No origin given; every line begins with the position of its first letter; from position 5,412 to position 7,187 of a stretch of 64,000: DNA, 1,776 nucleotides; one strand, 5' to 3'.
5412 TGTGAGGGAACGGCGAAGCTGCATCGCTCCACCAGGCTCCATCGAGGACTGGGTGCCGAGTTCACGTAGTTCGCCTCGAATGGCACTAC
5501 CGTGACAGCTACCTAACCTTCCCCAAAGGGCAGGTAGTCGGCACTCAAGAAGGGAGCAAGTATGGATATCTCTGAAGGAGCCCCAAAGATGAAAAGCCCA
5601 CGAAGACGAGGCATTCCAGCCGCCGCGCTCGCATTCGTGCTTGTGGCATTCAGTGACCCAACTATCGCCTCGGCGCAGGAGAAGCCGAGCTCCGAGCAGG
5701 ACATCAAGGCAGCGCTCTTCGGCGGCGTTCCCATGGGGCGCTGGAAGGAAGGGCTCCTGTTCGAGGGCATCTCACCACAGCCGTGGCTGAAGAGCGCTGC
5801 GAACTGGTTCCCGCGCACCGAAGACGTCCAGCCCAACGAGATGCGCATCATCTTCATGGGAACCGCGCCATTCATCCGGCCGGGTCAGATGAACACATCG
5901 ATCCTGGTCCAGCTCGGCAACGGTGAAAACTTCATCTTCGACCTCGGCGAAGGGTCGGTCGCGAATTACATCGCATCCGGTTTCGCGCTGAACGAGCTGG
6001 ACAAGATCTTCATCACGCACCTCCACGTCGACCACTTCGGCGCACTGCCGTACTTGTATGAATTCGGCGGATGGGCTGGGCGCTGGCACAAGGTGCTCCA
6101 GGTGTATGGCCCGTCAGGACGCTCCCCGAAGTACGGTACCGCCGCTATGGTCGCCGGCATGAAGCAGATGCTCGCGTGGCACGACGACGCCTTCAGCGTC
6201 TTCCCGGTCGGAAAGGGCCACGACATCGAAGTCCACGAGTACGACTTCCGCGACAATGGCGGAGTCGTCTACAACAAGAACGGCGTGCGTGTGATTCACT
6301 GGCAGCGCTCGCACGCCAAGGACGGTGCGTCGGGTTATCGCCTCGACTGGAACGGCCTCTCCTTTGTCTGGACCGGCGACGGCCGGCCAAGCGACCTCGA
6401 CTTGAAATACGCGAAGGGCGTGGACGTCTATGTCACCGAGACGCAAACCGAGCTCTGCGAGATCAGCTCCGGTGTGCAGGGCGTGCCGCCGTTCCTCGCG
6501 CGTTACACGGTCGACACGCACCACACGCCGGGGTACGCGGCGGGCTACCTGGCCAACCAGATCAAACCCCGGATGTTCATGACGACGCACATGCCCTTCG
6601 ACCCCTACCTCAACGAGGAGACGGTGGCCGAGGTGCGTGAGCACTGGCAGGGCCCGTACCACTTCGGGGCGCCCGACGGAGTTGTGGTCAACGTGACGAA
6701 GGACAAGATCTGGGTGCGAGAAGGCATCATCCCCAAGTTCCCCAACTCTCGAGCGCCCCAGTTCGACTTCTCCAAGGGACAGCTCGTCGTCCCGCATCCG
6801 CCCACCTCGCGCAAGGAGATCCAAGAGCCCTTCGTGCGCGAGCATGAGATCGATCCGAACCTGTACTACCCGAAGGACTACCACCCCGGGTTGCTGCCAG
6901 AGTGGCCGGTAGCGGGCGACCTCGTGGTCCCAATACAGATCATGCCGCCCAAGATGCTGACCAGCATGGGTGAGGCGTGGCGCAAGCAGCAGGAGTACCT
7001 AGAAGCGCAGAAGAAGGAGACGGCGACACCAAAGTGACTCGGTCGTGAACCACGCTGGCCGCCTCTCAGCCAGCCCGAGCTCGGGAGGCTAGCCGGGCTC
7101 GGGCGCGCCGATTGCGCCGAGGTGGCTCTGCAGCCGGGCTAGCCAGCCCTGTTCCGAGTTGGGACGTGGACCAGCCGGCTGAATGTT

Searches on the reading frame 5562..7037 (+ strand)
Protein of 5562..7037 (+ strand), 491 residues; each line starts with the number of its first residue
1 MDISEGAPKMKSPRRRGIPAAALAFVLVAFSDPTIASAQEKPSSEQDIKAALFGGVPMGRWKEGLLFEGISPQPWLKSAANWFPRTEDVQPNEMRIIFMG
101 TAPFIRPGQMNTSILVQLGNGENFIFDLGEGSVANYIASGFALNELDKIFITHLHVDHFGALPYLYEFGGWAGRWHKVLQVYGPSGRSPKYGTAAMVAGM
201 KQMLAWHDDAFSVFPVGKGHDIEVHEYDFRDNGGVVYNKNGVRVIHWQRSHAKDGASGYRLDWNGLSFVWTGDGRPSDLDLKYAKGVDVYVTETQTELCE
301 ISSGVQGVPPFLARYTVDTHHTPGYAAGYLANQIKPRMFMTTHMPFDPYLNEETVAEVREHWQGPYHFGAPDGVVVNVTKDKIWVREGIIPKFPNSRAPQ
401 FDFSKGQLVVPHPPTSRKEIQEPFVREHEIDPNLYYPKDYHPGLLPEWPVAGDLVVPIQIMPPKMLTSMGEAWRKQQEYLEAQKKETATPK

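Call 64: search_protein_families(library=pfam, proteins=[window:5562-7037:+], max_evalue=0.0001)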
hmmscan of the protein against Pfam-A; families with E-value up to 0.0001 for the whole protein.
window:5562-7037:+ (491 aa): 2 families
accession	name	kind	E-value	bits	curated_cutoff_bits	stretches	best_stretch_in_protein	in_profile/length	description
PF00753.33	Lactamase_B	-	2.4e-12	47.6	22.7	1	110-194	5-92/196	Metallo-beta-lactamase superfamily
PF12706.13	Lactamase_B_2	-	5.2e-08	33.2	27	1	143-344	28-200/200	Beta-lactamase superfamily domain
